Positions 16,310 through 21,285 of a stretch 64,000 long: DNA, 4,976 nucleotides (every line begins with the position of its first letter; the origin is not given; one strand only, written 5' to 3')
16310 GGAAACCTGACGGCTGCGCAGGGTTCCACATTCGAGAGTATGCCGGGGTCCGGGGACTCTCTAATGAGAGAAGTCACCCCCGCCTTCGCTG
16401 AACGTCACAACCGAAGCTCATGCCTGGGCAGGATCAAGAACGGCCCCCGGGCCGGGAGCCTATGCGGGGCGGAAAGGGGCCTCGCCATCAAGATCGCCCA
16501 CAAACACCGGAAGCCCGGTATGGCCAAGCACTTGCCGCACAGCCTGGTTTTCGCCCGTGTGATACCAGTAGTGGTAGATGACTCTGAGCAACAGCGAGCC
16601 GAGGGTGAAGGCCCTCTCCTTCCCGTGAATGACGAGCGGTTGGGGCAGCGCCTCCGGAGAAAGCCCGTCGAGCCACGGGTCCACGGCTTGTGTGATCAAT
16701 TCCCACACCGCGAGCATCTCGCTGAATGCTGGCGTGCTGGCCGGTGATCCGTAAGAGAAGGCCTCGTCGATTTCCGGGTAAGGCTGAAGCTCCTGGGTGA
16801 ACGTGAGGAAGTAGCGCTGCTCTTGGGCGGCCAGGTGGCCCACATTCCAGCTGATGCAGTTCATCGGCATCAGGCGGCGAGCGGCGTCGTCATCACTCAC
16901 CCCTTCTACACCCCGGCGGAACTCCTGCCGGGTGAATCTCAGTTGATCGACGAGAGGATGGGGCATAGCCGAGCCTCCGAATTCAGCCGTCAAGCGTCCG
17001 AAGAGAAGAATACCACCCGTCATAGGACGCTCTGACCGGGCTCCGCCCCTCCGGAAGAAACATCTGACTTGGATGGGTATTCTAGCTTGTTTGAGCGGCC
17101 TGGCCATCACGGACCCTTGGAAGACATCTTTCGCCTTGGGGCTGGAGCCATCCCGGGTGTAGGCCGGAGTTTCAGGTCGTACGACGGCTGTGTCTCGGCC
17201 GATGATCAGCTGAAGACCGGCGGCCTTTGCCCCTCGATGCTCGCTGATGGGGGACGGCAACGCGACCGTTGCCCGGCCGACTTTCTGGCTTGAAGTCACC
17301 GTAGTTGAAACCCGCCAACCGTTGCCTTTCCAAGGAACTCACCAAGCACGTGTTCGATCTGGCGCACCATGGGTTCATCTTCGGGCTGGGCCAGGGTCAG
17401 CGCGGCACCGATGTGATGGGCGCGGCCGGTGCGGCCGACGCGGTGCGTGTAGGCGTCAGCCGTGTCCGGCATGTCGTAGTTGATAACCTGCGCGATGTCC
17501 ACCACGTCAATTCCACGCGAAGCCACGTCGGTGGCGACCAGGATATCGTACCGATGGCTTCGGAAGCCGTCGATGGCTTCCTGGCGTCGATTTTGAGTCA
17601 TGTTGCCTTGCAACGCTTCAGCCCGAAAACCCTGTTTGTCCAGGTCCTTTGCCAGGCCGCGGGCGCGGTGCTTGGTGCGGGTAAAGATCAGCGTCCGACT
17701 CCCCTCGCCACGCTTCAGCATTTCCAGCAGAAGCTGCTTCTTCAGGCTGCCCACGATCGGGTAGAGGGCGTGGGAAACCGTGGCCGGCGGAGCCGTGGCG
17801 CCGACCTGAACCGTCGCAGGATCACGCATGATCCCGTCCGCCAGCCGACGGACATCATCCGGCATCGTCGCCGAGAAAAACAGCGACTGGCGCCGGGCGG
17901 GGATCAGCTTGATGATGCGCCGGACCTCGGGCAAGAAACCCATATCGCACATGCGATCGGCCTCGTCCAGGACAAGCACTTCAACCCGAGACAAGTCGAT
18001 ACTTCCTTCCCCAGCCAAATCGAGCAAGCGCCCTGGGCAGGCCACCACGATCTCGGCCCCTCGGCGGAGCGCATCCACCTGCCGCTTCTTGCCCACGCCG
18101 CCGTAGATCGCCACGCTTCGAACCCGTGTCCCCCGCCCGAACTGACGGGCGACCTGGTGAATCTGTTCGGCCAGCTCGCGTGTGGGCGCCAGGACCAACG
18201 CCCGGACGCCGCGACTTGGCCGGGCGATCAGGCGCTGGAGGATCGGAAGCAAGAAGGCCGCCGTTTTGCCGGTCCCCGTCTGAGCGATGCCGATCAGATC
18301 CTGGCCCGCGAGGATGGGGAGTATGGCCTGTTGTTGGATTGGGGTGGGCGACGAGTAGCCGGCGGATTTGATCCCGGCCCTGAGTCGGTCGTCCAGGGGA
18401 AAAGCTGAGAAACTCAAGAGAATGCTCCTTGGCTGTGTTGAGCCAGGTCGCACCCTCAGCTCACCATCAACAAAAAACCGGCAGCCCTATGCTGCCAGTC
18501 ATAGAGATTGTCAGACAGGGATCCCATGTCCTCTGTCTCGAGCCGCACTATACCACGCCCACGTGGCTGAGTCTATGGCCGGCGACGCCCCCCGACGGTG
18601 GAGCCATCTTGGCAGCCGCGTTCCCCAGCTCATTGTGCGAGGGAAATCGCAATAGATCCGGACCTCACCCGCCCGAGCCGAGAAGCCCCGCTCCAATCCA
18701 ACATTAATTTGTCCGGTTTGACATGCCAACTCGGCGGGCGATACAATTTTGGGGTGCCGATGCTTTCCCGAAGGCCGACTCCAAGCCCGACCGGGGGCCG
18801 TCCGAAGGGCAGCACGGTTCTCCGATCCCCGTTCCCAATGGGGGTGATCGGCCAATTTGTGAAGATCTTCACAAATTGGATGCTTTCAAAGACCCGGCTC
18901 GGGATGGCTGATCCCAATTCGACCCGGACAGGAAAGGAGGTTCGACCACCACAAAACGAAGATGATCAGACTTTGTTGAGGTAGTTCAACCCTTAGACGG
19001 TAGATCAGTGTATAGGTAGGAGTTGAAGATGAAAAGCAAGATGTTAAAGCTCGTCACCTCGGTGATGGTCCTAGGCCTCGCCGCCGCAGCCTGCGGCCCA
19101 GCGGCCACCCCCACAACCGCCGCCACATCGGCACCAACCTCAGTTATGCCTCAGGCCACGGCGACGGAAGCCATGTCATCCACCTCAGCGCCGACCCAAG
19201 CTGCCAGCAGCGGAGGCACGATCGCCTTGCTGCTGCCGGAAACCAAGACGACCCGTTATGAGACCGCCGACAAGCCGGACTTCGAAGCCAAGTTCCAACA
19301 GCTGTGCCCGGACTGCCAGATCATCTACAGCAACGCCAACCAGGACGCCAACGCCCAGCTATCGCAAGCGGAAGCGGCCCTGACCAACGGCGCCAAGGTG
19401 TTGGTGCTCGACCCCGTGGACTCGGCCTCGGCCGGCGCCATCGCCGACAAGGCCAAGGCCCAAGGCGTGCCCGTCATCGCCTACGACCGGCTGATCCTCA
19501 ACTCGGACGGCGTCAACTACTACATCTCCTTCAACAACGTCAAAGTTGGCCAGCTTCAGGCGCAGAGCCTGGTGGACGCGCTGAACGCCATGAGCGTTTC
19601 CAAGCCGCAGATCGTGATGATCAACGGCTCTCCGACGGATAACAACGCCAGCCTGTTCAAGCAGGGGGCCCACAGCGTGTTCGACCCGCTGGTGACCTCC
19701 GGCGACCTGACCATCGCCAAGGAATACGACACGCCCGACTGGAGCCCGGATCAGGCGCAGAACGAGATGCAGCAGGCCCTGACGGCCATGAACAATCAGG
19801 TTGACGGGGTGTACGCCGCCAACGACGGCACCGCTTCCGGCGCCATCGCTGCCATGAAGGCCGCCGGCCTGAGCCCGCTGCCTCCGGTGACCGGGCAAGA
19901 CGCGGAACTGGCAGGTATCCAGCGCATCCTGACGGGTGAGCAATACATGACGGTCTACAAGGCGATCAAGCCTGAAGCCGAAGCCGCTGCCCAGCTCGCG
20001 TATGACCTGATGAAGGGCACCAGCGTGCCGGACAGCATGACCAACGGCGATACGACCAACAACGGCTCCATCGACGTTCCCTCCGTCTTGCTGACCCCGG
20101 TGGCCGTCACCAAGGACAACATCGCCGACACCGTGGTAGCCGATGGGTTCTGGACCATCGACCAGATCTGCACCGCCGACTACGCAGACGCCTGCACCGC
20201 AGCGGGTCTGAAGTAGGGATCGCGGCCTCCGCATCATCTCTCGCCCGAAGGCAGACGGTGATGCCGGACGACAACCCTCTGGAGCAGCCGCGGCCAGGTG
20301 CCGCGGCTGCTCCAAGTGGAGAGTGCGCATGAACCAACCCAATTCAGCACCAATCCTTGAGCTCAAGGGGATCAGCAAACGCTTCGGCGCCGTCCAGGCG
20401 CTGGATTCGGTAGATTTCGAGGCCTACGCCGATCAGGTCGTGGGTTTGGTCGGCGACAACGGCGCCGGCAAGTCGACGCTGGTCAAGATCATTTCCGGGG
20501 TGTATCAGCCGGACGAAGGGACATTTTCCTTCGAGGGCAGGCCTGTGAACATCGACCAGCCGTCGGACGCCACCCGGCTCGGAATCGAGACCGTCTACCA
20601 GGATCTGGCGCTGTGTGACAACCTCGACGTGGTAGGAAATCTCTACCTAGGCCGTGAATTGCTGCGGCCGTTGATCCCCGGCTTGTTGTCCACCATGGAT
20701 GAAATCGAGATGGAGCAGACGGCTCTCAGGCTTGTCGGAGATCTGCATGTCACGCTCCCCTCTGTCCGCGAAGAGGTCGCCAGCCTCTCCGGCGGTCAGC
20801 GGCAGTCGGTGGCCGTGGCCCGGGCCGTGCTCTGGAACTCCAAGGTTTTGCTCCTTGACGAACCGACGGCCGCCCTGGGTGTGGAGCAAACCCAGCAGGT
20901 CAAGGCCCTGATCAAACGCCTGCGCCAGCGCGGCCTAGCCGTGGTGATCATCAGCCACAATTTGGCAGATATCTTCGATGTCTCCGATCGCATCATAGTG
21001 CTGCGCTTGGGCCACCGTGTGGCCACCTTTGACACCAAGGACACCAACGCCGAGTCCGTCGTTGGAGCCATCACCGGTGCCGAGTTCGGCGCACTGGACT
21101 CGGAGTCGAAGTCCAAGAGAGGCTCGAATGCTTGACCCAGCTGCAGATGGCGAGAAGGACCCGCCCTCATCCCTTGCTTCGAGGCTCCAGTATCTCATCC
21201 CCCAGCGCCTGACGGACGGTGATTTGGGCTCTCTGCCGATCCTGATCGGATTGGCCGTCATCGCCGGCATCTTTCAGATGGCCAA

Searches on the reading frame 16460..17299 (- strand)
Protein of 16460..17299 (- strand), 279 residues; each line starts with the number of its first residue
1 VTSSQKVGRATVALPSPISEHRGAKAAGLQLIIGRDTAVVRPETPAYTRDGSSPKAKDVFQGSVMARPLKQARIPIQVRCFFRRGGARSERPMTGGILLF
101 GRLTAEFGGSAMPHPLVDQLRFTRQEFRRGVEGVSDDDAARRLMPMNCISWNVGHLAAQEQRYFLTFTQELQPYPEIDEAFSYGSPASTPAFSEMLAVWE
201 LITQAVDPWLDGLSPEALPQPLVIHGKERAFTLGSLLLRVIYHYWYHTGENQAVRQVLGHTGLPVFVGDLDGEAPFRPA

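Call 83: search_protein_families(library=pfam, max_evalue=0.01, proteins=[window:16460-17299:-])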
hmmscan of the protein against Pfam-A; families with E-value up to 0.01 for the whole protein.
window:16460-17299:- (279 aa): 2 families
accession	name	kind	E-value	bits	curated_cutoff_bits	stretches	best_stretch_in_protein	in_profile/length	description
PF12867.12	DinB_2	-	2.4e-12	47.8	24.8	1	119-249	1-126/128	DinB superfamily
PF04978.18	MST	-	1.1e-09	39.4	27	1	116-257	2-146/149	Mycothiol-S-transferase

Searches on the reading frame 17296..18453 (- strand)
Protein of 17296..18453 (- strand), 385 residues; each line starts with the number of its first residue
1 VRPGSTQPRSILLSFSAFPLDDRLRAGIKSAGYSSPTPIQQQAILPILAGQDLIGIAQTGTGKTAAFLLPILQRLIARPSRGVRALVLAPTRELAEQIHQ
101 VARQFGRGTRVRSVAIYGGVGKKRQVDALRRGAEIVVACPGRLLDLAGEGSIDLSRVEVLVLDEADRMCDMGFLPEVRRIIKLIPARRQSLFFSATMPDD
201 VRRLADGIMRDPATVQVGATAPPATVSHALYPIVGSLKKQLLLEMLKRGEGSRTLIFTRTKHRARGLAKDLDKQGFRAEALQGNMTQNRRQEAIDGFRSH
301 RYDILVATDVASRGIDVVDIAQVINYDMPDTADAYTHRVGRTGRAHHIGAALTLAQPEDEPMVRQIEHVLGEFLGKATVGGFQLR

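Call 7: search_protein_families(library=pfam, proteins=[window:17296-18453:-])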
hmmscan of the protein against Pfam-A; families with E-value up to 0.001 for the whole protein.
window:17296-18453:- (385 aa): 4 families
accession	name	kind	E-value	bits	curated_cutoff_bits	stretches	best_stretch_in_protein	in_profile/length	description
PF00270.35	DEAD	-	1e-51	175.5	26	1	37-203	1-166/167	DEAD/DEAH box helicase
PF00271.37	Helicase_C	-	1.9e-32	112.2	23.5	1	238-345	2-109/110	Helicase conserved C-terminal domain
PF04851.21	ResIII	-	4.5e-08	33.6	22.5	1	37-198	5-163/164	Type III restriction enzyme, res subunit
PF13401.12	AAA_22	-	0.00063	20.5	27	0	56-189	11-114/130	AAA domain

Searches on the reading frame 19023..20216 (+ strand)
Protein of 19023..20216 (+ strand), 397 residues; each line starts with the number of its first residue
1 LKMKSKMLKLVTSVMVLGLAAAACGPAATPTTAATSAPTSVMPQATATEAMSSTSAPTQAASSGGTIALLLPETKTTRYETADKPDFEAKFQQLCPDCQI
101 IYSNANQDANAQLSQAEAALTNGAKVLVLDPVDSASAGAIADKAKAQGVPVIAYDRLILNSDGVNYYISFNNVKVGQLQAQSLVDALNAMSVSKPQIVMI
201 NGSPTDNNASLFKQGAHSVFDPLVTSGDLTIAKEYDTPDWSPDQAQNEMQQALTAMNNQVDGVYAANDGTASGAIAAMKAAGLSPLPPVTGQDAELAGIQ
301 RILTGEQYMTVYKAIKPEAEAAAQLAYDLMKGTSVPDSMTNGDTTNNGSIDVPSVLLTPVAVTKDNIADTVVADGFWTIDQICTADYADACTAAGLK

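Call 7: search_protein_families(library=pfam, proteins=[window:19023-20216:+])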
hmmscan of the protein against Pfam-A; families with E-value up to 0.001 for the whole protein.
window:19023-20216:+ (397 aa): 2 families
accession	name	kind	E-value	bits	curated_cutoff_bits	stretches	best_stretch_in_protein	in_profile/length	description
PF13407.12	Peripla_BP_4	-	5.8e-62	210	35.1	1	67-333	1-257/258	Periplasmic binding protein domain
PF00532.27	Peripla_BP_1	-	4.6e-07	30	22.2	1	104-283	38-207/281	Periplasmic binding proteins and sugar binding domain of LacI family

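Call 9: find_encoding_contigs(protein=window:19029-20216:+, flank=10000, max_places=6)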
Protein window:19029-20216:+ (395 aa): 2 contigs read that carry it; 2 places shown.
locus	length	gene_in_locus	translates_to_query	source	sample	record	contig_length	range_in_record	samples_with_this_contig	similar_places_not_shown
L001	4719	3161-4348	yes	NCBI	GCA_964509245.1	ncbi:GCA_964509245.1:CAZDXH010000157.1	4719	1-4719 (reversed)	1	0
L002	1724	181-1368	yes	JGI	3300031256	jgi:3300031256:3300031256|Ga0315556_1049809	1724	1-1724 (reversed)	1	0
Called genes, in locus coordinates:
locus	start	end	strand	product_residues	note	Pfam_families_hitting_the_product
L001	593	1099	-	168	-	PF04978:MST, PF12867:DinB_2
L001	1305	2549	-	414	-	PF00270:DEAD, PF04851:ResIII, PF00271:Helicase_C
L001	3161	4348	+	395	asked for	PF00532:Peripla_BP_1 (weak), PF13407:Peripla_BP_4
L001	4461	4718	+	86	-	?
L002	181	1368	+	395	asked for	PF00532:Peripla_BP_1 (weak), PF13407:Peripla_BP_4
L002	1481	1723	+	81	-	?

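Call 12: find_homologous_proteins(query=window:19029-20216:+, max_evalue=1e-30)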
Query window:19029-20216:+ (395 aa): 7999 proteins with E <= 1e-30 among 8000 candidates; the best 120 are listed.
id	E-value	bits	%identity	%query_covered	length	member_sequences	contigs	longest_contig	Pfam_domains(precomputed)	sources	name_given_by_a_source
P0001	1.2e-267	905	87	60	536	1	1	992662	PF13377.13,PF00532.28,PF13407.13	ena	-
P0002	3.9e-248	841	100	100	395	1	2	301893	PF00532.28,PF13407.13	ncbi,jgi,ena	-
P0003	3.2e-226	769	91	100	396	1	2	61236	PF00532.28,PF13407.13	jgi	jgi:D-xylose transport system substrate-binding protein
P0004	1.2e-224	764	87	100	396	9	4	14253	PF00532.28,PF13407.13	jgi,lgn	-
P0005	1.2e-222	757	88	100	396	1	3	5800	PF00532.28,PF13407.13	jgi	jgi:D-xylose transport system substrate-binding protein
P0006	2.9e-219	746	100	88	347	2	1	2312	PF00532.28,PF13407.13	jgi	jgi:D-xylose transport system substrate-binding protein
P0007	5.2e-215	732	86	100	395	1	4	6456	PF00532.28,PF13407.13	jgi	jgi:D-xylose transport system substrate-binding protein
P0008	6.6e-215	731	86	100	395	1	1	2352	PF00532.28,PF13407.13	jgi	jgi:D-xylose transport system substrate-binding protein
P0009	7.0e-212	722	-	-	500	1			PF13377.13,PF00532.28,PF13407.13,PF13458.13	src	-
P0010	8.4e-210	715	85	100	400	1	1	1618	PF00532.28,PF13407.13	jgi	jgi:D-xylose transport system substrate-binding protein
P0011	3.5e-198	676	80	87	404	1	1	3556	PF00532.28,PF13407.13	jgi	jgi:D-xylose transport system substrate-binding protein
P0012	2.2e-194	664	78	98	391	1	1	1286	PF00532.28,PF13407.13,PF27998.1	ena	-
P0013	1.6e-193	661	80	98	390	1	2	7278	PF00532.28,PF13407.13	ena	-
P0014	1.7e-193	661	78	98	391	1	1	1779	PF00532.28,PF13407.13,PF27998.1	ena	-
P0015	2.0e-193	661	80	98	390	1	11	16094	PF00532.28,PF13407.13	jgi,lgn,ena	jgi:D-xylose transport system substrate-binding protein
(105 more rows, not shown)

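Call 13: find_related_loci(query=window:19029-20216:+, collection=genome_contigs, flank=10000)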
Query window:19029-20216:+ (395 aa) in genome_contigs; peptide patterns used: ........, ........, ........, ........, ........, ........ (x = any residue, [..] = any of these).
600 stretches matched a pattern (row limit reached: there are more); 536 encode a relative of the query (tblastn E <= 1e-3); the best 80 are kept; 80 distinct loci.
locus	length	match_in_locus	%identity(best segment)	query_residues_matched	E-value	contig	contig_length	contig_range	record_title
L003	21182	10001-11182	78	2-395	0e+0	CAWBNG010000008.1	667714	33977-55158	MAG: uncultured Chloroflexia bacterium isolate MFD02416.bin.1.275 genome assembly, contig: contig_49391, whole genome sh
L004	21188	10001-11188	78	2-395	0e+0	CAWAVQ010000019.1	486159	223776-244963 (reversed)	MAG: uncultured Chloroflexia bacterium isolate MFD05684.bin.2.178 genome assembly, contig: contig_29140, whole genome sh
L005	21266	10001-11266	69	2-395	0e+0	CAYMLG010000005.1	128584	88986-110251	MAG TPA_asm: uncultured Anaerolineaceae bacterium isolate binchicken_co350_84 genome assembly, contig: NODE_165_length_1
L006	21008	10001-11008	81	60-395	2e-176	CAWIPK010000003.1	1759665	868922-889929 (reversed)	MAG: uncultured Chloroflexia bacterium isolate MFD01721.bin.1.56 genome assembly, contig: contig_20194, whole genome sho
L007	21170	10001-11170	71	3-395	1e-172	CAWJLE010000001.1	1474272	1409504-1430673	MAG: uncultured Chloroflexia bacterium isolate MFD02416.bin.2.92 genome assembly, contig: contig_60415, whole genome sho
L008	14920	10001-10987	78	52-380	3e-172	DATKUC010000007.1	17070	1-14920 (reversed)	MAG TPA_asm: Spirochaetia bacterium isolate SMAG_U14097 k141_1916577, whole genome shotgun sequence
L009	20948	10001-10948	81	65-380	6e-168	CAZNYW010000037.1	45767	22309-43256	MAG TPA_asm: uncultured Spirochaetales bacterium isolate binchicken_co150_687 genome assembly, contig: NODE_1635_length_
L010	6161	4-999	82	63-395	9e-170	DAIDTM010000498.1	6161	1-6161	MAG TPA_asm: Anaerolineae bacterium isolate clean1805 k141_97810, whole genome shotgun sequence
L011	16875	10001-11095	72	21-395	4e-168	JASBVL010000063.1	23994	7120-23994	MAG: Sphaerobacter sp. isolate Bu17 Bu17_contig63, whole genome shotgun sequence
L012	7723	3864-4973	74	24-395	3e-168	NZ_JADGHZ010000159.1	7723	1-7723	MAG: Sphaerobacter sp. isolate HOG56 NODE_6602_length_7723_cov_28.653200, whole genome shotgun sequence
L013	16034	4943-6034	76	20-395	4e-167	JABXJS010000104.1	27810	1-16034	MAG: Herpetosiphonaceae bacterium isolate OHK22 k99_190754, whole genome shotgun sequence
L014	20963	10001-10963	79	60-380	1e-165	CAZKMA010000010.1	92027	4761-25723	MAG TPA_asm: uncultured Spirochaetales bacterium isolate binchicken_co224_265 genome assembly, contig: NODE_97_length_92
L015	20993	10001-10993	81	65-395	1e-161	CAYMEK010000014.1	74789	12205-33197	MAG TPA_asm: uncultured Spirochaetaceae bacterium isolate SRP323688_co1_278 genome assembly, contig: NODE_693_length_747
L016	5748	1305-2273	75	65-394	1e-154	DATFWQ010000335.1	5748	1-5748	MAG TPA_asm: Candidatus Dormiibacterota bacterium isolate SMAG_U9495 k141_764620, whole genome shotgun sequence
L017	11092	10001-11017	70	50-394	2e-153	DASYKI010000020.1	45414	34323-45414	MAG TPA_asm: Candidatus Dormiibacterota bacterium isolate SMAG_U4318 k141_2123006, whole genome shotgun sequence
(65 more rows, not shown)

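Call 18: find_encoding_contigs(protein=P0003, flank=10000, max_places=3)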
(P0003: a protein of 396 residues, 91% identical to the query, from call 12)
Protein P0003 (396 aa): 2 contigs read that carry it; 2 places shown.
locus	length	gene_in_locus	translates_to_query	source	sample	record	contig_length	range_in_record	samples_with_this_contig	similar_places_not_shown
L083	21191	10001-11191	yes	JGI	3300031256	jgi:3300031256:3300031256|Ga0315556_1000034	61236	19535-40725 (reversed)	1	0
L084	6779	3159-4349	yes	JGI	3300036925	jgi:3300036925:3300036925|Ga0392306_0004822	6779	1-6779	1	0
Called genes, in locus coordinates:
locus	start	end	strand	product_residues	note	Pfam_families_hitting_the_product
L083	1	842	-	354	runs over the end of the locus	-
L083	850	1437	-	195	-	-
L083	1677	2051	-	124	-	-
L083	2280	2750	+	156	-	PF00210:Ferritin, PF02915:Rubrerythrin (weak)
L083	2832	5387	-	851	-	PF01326:PPDK_N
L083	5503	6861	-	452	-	PF02812:ELFV_dehydrog_N, PF00208:ELFV_dehydrog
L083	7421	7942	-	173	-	PF04978:MST, PF12867:DinB_2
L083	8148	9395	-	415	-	PF00270:DEAD, PF04851:ResIII, PF00271:Helicase_C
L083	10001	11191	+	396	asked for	PF13407:Peripla_BP_4, PF00532:Peripla_BP_1 (weak)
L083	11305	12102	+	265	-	PF00005:ABC_tran, PF02463:SMC_N (faint), PF13304:AAA_21 (faint)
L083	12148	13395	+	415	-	PF02653:BPD_transp_2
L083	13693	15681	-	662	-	PF05378:Hydant_A_N, PF13941:MutL (faint), PF01968:Hydantoinase_A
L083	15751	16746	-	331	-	PF00892:EamA, PF03151:TPT (faint), PF00892:EamA, PF16913:PUNUT (weak)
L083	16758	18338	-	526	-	PF00111:Fer2 (faint), PF17651:Raco_middle, PF14574:RACo_C_ter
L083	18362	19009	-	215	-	PF00392:GntR, PF07729:FCD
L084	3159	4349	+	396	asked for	PF13407:Peripla_BP_4, PF00532:Peripla_BP_1 (weak)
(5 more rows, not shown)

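Call 19: find_encoding_contigs(protein=P0001, flank=10000, max_places=3)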
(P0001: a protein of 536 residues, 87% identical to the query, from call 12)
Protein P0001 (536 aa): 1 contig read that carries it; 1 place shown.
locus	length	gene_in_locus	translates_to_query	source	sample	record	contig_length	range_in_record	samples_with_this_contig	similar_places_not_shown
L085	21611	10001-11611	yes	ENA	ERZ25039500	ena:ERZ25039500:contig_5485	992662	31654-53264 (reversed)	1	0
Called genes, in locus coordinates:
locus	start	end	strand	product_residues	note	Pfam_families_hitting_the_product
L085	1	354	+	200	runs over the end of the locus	PF05239:PRC (weak)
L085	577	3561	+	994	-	PF13088:BNR_2 (faint), PF14870:PSII_BNR (faint), PF02012:BNR (faint), PF15902:Sortilin-Vps10 (faint)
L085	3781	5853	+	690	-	PF00456:Transketolase_N, PF02779:Transket_pyr, PF22613:Transketolase_C_1, PF02780:Transketolase_C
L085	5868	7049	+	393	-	PF07690:MFS_1, PF00083:Sugar_tr (weak), PF07690:MFS_1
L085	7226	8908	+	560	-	-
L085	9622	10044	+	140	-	PF13407:Peripla_BP_4 (weak)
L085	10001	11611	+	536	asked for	PF00532:Peripla_BP_1 (weak), PF13407:Peripla_BP_4, PF13377:Peripla_BP_3 (faint), PF13407:Peripla_BP_4, PF00532:Peripla_BP_1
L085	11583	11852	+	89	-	-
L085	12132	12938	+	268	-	PF00005:ABC_tran, PF02463:SMC_N (faint)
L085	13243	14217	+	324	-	PF02653:BPD_transp_2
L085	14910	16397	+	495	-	PF01547:SBP_bac_1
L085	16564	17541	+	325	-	PF00528:BPD_transp_1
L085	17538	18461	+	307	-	PF00528:BPD_transp_1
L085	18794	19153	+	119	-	PF04343:DUF488, PF22751:DUF488-N3a, PF22752:DUF488-N3i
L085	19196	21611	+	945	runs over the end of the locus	PF00923:TAL_FSA, PF00342:PGI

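Call 20: find_encoding_contigs(protein=P0004, flank=10000, max_places=3)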
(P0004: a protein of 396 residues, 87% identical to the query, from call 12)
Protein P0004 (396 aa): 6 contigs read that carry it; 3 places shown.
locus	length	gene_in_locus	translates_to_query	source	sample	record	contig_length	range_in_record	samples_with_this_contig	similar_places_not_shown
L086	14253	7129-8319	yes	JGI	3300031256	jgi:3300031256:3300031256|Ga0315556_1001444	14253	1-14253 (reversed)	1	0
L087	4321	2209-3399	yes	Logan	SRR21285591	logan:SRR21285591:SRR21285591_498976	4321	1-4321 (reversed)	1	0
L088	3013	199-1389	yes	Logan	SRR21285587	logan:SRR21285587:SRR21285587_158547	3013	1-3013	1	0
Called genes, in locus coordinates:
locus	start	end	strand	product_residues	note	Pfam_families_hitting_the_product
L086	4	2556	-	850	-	PF01326:PPDK_N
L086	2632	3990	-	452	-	PF02812:ELFV_dehydrog_N, PF00208:ELFV_dehydrog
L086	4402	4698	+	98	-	-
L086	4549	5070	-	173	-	PF04978:MST, PF12867:DinB_2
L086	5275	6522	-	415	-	PF00270:DEAD, PF04851:ResIII (weak), PF00271:Helicase_C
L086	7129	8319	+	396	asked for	PF00532:Peripla_BP_1 (weak), PF13407:Peripla_BP_4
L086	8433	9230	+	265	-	PF13304:AAA_21 (faint), PF00005:ABC_tran, PF02463:SMC_N (faint)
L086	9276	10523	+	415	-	PF02653:BPD_transp_2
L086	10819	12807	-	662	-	PF05378:Hydant_A_N, PF13941:MutL (faint), PF01968:Hydantoinase_A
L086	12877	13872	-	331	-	PF00892:EamA, PF03151:TPT (faint), PF00892:EamA, PF16913:PUNUT (weak)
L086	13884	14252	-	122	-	?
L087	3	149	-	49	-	?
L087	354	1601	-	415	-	PF00270:DEAD, PF04851:ResIII, PF00271:Helicase_C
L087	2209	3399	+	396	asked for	PF00532:Peripla_BP_1 (weak), PF13407:Peripla_BP_4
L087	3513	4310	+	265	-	PF13304:AAA_21 (faint), PF00005:ABC_tran, PF02463:SMC_N (faint)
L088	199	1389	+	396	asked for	PF00532:Peripla_BP_1 (weak), PF13407:Peripla_BP_4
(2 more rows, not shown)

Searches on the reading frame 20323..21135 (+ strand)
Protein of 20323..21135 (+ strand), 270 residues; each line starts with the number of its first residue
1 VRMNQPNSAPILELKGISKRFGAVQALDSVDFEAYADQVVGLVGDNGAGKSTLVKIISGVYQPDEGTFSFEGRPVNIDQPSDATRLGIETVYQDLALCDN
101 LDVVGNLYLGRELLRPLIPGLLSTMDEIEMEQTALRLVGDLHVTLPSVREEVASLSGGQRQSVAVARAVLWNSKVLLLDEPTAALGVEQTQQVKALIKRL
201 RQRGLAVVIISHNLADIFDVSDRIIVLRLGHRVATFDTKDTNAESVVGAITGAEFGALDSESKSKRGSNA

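Call 7: search_protein_families(library=pfam, proteins=[window:20323-21135:+])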
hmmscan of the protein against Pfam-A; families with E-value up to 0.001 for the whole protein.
window:20323-21135:+ (270 aa): 4 families
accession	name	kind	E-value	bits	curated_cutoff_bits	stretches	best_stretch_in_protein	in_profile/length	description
PF00005.33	ABC_tran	-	2.3e-31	109.6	25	1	27-183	1-137/137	ABC transporter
PF13304.12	AAA_21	-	5.1e-07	30.5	27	1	40-90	2-58/304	AAA domain, putative AbiEii toxin, Type IV TA system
PF02463.25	SMC_N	-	4.8e-06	26.6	40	0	134-214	117-199/220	RecF/RecN/SMC N terminal domain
PF09818.15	ABC_ATPase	-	1.5e-05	24.7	23.2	0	155-228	158-247/283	P-loop domain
